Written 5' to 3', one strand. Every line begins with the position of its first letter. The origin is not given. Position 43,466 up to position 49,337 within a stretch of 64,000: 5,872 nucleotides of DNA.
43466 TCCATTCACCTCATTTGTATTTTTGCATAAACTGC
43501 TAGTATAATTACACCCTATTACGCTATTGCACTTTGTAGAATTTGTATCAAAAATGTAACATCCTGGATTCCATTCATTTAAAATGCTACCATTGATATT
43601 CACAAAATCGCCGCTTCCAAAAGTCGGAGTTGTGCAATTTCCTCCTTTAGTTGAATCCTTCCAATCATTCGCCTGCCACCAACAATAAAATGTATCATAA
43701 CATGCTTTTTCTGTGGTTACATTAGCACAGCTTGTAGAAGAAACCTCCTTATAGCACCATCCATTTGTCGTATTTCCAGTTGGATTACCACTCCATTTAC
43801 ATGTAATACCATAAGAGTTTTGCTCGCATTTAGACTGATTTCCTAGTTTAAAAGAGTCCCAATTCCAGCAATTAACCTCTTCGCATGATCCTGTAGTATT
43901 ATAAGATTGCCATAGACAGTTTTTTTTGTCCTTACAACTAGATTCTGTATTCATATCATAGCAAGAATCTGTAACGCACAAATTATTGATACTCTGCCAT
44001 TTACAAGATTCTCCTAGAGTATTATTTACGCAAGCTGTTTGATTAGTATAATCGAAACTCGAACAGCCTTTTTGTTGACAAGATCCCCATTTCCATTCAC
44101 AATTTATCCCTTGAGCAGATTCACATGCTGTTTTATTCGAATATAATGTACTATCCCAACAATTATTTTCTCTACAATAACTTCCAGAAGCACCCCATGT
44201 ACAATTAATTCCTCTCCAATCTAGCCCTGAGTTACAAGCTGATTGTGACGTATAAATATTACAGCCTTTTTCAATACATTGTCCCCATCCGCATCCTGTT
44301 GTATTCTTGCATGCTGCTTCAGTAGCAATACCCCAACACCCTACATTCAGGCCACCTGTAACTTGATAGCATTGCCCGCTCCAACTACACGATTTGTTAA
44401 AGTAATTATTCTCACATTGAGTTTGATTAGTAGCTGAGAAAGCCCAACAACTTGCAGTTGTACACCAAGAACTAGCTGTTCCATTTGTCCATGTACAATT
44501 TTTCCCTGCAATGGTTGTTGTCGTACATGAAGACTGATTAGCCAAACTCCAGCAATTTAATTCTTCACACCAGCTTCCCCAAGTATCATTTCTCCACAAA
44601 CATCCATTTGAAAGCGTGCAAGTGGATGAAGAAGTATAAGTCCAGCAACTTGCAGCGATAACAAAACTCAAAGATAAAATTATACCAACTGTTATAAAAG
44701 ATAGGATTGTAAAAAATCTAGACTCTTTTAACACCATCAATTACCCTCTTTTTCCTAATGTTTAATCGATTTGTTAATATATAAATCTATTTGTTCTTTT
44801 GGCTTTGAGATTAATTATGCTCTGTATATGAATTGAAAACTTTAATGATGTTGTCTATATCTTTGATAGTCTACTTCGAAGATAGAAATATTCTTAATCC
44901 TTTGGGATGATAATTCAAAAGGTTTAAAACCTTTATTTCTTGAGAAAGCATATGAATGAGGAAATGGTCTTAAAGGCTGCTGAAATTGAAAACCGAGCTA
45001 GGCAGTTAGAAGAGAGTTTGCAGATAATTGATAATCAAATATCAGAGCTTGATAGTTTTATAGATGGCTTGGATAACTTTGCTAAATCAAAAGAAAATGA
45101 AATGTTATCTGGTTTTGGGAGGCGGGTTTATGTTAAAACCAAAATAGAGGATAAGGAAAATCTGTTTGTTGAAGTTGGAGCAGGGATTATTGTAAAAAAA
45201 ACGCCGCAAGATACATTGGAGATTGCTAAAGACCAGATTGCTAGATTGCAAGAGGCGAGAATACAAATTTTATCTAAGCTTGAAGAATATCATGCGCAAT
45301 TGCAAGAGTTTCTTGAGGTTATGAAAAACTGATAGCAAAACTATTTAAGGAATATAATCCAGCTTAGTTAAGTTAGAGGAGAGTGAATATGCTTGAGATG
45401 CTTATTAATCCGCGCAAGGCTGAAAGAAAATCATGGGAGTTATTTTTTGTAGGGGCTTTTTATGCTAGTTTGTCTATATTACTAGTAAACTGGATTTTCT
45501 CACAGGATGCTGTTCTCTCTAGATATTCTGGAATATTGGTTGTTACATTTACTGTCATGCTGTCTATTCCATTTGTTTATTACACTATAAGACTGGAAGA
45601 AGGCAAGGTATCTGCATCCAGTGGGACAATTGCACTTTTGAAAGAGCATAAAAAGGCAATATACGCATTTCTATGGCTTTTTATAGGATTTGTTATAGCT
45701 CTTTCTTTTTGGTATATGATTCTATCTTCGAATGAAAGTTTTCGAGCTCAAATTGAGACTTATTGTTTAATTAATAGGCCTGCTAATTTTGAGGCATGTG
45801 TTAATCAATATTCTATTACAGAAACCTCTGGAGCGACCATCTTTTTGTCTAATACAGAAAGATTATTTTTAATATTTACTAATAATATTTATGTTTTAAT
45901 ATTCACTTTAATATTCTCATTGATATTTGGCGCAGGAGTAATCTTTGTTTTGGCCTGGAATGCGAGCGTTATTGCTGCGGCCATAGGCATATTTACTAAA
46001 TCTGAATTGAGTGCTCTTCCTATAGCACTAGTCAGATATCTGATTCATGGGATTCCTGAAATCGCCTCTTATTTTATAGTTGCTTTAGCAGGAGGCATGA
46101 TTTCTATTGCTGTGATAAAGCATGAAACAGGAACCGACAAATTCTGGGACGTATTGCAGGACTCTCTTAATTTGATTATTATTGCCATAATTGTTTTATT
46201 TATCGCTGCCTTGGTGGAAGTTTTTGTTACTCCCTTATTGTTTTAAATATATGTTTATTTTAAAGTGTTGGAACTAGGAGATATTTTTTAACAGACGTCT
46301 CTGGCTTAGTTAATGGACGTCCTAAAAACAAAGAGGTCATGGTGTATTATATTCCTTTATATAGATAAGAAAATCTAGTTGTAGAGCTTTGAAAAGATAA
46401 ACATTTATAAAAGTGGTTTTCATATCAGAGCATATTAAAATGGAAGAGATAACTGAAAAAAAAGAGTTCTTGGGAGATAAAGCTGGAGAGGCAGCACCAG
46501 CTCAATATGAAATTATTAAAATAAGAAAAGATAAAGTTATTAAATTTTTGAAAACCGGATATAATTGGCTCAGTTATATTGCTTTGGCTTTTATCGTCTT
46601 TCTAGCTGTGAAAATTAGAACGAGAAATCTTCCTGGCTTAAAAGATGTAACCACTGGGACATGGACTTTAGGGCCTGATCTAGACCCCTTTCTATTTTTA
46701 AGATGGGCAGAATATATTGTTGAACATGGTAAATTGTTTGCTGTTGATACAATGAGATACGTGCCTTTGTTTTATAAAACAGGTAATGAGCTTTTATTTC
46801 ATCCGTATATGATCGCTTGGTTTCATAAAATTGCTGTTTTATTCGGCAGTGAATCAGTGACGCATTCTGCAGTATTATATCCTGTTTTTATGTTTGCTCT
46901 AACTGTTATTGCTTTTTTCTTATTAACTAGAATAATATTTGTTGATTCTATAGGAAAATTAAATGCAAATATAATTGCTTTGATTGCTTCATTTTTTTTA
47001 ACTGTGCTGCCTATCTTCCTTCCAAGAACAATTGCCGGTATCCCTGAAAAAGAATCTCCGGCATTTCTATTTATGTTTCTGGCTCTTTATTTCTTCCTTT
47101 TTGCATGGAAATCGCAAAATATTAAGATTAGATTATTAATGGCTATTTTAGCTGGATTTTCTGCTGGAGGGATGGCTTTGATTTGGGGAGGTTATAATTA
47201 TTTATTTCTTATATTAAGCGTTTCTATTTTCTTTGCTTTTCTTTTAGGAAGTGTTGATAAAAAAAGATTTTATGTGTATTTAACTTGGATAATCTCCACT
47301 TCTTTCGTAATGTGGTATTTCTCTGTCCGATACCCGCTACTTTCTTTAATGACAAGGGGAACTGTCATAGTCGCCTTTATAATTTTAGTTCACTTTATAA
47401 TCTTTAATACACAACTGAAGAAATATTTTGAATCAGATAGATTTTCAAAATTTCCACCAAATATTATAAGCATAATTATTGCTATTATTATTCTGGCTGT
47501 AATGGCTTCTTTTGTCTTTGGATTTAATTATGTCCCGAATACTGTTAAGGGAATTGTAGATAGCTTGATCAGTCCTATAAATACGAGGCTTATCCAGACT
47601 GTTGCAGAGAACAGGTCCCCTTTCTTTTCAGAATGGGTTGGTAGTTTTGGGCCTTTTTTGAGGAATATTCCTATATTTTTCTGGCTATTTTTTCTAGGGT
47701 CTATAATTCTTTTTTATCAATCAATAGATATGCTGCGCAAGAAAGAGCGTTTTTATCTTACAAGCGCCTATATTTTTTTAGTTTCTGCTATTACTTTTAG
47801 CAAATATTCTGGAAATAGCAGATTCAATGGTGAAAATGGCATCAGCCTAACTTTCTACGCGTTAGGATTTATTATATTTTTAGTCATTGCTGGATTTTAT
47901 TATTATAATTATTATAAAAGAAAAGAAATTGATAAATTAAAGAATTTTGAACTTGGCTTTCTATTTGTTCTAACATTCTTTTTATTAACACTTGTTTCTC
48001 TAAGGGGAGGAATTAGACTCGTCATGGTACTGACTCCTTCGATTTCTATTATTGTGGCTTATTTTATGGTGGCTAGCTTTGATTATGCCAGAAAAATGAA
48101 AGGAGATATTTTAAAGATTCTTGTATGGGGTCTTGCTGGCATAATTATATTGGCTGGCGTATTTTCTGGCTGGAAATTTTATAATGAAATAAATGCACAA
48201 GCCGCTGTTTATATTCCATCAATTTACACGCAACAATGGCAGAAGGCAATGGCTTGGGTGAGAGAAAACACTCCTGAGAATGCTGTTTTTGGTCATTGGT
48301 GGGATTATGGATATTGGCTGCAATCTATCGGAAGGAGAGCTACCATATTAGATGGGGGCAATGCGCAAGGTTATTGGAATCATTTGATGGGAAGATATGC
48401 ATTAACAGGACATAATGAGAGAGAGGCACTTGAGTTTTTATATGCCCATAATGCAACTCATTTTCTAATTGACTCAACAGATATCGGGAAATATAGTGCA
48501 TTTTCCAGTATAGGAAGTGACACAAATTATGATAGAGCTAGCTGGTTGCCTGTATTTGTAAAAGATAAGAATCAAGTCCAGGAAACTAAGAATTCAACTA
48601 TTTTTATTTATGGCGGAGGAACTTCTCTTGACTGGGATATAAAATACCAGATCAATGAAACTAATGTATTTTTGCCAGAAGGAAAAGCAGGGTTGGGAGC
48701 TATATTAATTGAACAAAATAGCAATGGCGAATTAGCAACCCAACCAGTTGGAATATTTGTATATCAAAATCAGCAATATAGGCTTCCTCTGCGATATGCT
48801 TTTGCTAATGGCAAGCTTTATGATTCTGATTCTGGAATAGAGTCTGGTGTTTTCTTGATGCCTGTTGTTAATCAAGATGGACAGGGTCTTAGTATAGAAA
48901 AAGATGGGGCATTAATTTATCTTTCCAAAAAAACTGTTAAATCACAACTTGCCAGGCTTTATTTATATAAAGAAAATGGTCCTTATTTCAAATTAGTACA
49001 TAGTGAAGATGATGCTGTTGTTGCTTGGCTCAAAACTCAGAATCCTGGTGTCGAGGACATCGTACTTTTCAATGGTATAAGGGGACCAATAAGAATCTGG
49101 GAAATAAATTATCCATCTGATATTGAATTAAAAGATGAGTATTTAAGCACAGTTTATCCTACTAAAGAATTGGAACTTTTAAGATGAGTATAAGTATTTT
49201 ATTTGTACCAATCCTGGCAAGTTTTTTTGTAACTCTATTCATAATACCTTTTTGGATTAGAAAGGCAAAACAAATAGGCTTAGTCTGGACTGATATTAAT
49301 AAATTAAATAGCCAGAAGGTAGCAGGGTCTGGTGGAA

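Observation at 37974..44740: Membrane-anchored DsbA-like oxidoreductase encoded directly next to a 1977-aa Cys/Trp-rich, sequon-saturated giant surface protein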

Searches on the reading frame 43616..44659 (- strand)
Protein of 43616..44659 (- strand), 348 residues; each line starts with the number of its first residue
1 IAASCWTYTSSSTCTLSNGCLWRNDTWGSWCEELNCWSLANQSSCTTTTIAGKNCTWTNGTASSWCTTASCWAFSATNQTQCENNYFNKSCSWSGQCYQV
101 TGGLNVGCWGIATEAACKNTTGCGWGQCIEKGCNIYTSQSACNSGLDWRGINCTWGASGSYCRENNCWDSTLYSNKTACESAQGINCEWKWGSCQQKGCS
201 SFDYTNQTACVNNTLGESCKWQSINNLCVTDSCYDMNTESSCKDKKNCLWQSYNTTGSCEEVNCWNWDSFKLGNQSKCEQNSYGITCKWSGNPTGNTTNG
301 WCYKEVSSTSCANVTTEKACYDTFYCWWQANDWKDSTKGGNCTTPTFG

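Call 48: predict_structure(alignment_id=A4)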
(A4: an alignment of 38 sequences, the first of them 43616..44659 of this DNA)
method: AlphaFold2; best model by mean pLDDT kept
length: 348 residues; sequences in the alignment: 38
mean_pLDDT: 90.3   pTM: 0.69
mean pLDDT of the five models: 90.3, 89.4, 89.3, 87.9, 86.8
residues with pLDDT >= 90: 225; 70-90: 113; 50-70: 8; < 50: 2
segments of 3 or more residues with pLDDT < 50: none
pLDDT, mean of each block of 10 residues (from residue 1): 77 86 85 87 89 88 92 94 95 94 72 89 91 96 95 92 94 94 93 95 96 92 96 93 93 85 93 95 93 96 86 86 87 91 77
secondary structure, 60 per line:
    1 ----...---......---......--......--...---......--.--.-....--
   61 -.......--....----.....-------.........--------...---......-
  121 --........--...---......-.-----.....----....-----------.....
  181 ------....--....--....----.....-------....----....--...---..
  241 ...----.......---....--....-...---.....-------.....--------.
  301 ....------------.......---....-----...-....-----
elements in order: H11-16 E20-25 E28-33 H42-47 E55-58 E62-68 H71-74 H79-83 E91-99 H114-119 E123-130 H139-144 E152-156 E161-164 H176-180 E187-190 E193-196 H199-202 H207-211 E219-222 E227-230 H239-243 E248-254 E258-261 H264-267 H275-279 E287-291 E300-304 H317-323 E327-330 E340-343

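Call 50: fold_search(model_id=the predicted structure, library=pdb)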
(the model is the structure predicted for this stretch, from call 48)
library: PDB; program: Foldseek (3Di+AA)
matches with E <= 10: 16; with E <= 0.001: 0
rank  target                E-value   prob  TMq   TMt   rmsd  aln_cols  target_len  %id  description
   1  3oky_A                5.4e+00  0.18  0.10  0.06   3.0        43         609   23  Plexin A2 in complex with Semaphorin 6A (released 2010-10-13)
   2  7ljs_B                5.4e+00  0.03  0.07  0.03  10.6        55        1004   20  Porcine Dihydropyrimidine dehydrogenase (DPD) complexed with 5-Ethynyluracil (5EU) - Open Form (released 2021-04-07)
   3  6sdr_B                5.4e+00  0.01  0.11  0.15  18.3       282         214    7  W-formate dehydrogenase from Desulfovibrio vulgaris - Oxidized form (released 2020-03-11)
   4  5x6q                  5.7e+00  0.01  0.10  0.08  11.1        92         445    9  Crystal structure of Pseudomonas fluorescens KMO in complex with Ro 61-8048 (released 2018-02-21)
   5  3zvu_A                6.1e+00  0.01  0.06  0.10  11.2        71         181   17  Structure of the PYR1 His60Pro mutant in complex with the HAB1 phosphatase and Abscisic acid (released 2012-06-13)
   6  7tqu_b                6.9e+00  0.01  0.07  0.08  18.9       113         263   13  Coxsackievirus A21 capsid subdomain in complex with mouse polyclonal antibody pAbC-1 (released 2023-01-04)
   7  3dl5_A                6.9e+00  0.00  0.07  0.05  20.6       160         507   11  Crystal Structure of the A287F Active Site Mutant of TS-DHFR from Cryptosporidium hominis (released 2008-08-19)
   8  7p5x_AY               7.3e+00  0.02  0.08  0.18  11.4        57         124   16  Mycobacterial RNAP with transcriptional activator PafBC (released 2021-12-22)
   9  9gl0_D                7.3e+00  0.01  0.07  0.06   9.2        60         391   17  Crystal Structure of Acetylpolyamine aminohydrolase (ApaH) from Legionella pneumophila (released 2024-11-06)
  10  1xn6_MODEL_1_A        7.3e+00  0.01  0.06  0.11   9.5        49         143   12  Solution Structure of Northeast Structural Genomics Target Protein BcR68 encoded in gene Q816V6 of B. cereus (released 2004-12-14)
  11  1gth_C                7.8e+00  0.02  0.06  0.03  11.2        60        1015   17  DIHYDROPYRIMIDINE DEHYDROGENASE (DPD) FROM PIG, TERNARY COMPLEX WITH NADPH AND 5-IODOURACIL (released 2002-04-11)
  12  3okt                  8.3e+00  0.11  0.10  0.06   3.2        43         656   23  Mouse Plexin A2, extracellular domains 1-4 (released 2010-10-13)
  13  6fox_B                8.3e+00  0.01  0.09  0.08  11.9        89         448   10  The crystal structure of P.fluorescens Kynurenine 3-monooxygenase (KMO) in complex with kynurenine (released 2019-08-21)
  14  6fp0_A                8.3e+00  0.01  0.08  0.07  11.6        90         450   10  The crystal structure of P.fluorescens Kynurenine 3-monooxygenase (KMO) in complex with competitive inhibitor No. 4 (released 2019-08-21)
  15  7cai_A                8.9e+00  0.01  0.06  0.02  17.3        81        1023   16  SARS-CoV-2 S trimer with two RBDs in the open state and complexed with two H014 Fab (released 2020-09-23)
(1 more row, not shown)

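Call 64: search_protein_families(library=pfam, proteins=[window:43616-44659:-], max_evalue=10)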
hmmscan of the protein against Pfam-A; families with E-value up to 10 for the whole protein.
window:43616-44659:- (348 aa): 0 families

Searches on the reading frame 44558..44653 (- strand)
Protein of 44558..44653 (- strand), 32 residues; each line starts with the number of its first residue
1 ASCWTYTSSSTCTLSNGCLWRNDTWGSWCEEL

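Call 63: search_solved_structures(query=A5, max_evalue=10, show_alignments=4)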
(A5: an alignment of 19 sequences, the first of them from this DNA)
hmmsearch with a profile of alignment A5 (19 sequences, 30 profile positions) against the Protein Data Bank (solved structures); distinct sequences matched with E-value up to 10: 2.
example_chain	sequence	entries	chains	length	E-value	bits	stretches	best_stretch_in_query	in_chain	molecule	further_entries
1ygt_A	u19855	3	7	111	0.32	14.2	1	14-29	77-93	Cytoplasmic dynein light chain | Dynein light chain Tctex-type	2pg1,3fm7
9pzn_B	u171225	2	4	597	5.7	10.2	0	15-24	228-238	Pickpocket 26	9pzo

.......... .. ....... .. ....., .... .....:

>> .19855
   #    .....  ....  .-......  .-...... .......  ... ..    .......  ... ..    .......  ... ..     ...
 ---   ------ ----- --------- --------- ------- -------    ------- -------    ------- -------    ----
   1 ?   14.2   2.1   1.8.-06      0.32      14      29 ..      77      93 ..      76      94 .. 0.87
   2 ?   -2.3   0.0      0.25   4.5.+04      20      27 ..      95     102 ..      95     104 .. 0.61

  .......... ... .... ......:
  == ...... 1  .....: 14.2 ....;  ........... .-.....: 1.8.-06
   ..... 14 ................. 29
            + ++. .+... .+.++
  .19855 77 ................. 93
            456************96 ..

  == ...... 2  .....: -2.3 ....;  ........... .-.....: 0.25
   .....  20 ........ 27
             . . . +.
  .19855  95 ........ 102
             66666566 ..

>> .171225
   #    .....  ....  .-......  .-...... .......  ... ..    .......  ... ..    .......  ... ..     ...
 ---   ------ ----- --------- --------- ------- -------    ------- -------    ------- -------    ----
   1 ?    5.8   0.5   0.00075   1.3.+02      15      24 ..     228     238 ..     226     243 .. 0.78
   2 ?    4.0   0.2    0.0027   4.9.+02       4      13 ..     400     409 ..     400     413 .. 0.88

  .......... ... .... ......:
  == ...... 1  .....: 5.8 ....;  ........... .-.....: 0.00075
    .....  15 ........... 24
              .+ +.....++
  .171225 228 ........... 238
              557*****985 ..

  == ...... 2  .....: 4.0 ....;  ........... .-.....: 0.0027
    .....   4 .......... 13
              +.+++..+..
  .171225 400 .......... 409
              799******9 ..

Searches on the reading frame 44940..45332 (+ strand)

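Call 6: search_protein_families(library=pfam, proteins=[window:44940-45332:+], max_evalue=0.01)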
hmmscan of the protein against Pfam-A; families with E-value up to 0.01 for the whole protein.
window:44940-45332:+ (130 aa): 3 families
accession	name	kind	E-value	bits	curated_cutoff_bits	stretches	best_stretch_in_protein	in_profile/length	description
PF02996.22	Prefoldin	-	1.3e-17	64.3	23.2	1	19-128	4-114/120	Prefoldin subunit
PF14931.11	IFT20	-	0.00074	20.1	27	1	15-113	16-118/119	Intraflagellar transport complex B, subunit 20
PF05064.18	Nsp1_C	-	0.0066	16.7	24.1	1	11-55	62-106/114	Nsp1-like C-terminal region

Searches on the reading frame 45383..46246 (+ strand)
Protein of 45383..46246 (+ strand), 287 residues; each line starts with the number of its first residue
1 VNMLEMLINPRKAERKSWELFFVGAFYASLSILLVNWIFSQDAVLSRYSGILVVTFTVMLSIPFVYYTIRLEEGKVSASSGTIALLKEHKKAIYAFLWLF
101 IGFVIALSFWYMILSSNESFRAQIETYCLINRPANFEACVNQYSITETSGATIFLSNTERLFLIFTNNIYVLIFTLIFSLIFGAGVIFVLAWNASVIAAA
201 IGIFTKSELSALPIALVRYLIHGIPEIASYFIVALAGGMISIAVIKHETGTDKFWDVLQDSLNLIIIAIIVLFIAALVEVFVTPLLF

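Call 6: search_protein_families(library=pfam, proteins=[window:45383-46246:+], max_evalue=0.01)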
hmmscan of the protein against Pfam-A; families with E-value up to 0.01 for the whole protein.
window:45383-46246:+ (287 aa): 1 family
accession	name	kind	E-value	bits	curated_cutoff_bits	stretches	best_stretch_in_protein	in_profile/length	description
PF01944.22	SpoIIM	-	8.9e-16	58.7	26.9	1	101-284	7-163/163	Stage II sporulation protein M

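Call 88: search_protein_families(library=ncbifam, proteins=[window:45383-46246:+], max_evalue=0.01)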
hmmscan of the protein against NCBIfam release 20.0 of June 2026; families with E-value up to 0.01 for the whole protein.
window:45383-46246:+ (287 aa): 0 families

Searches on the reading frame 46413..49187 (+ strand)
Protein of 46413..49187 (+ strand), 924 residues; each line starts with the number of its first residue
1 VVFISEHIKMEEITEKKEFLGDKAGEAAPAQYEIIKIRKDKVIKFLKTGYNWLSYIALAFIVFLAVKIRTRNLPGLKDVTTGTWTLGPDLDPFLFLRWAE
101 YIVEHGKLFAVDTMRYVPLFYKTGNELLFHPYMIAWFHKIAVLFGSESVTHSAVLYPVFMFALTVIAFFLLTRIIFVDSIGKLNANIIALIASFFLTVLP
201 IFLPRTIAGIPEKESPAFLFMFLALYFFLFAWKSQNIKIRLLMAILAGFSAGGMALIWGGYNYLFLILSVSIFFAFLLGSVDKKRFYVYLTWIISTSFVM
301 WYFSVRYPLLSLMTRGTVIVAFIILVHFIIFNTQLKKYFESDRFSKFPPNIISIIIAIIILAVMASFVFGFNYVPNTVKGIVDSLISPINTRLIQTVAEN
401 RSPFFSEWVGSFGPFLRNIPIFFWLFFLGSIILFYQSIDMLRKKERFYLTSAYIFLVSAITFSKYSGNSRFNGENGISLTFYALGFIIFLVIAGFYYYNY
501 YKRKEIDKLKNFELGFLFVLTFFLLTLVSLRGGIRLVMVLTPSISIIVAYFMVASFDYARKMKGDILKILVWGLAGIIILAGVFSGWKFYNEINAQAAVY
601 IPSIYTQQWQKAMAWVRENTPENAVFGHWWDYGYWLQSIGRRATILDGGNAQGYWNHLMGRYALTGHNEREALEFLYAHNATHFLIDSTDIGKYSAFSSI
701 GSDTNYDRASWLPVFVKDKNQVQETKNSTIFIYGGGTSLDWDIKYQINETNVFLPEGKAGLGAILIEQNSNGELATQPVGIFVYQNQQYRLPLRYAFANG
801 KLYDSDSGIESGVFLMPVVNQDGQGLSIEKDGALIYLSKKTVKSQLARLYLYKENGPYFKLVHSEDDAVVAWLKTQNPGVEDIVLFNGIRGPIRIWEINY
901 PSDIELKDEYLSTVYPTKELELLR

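Call 6: search_protein_families(library=pfam, proteins=[window:46413-49187:+], max_evalue=0.01)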
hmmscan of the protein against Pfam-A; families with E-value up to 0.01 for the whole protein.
window:46413-49187:+ (924 aa): 3 families
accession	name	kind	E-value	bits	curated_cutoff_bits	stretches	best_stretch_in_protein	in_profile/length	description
PF02516.20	STT3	-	4.6e-10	40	24.5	1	89-471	31-352/405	Oligosaccharyl transferase STT3, N-terminal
PF21436.2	STT3-PglB_core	-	6.5e-05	23.9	23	1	628-673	7-50/131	STT3/PglB/AglB core domain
PF20604.3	DUF6798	-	0.0007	19.7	26.9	1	607-626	1-20/61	Domain of unknown function (DUF6798)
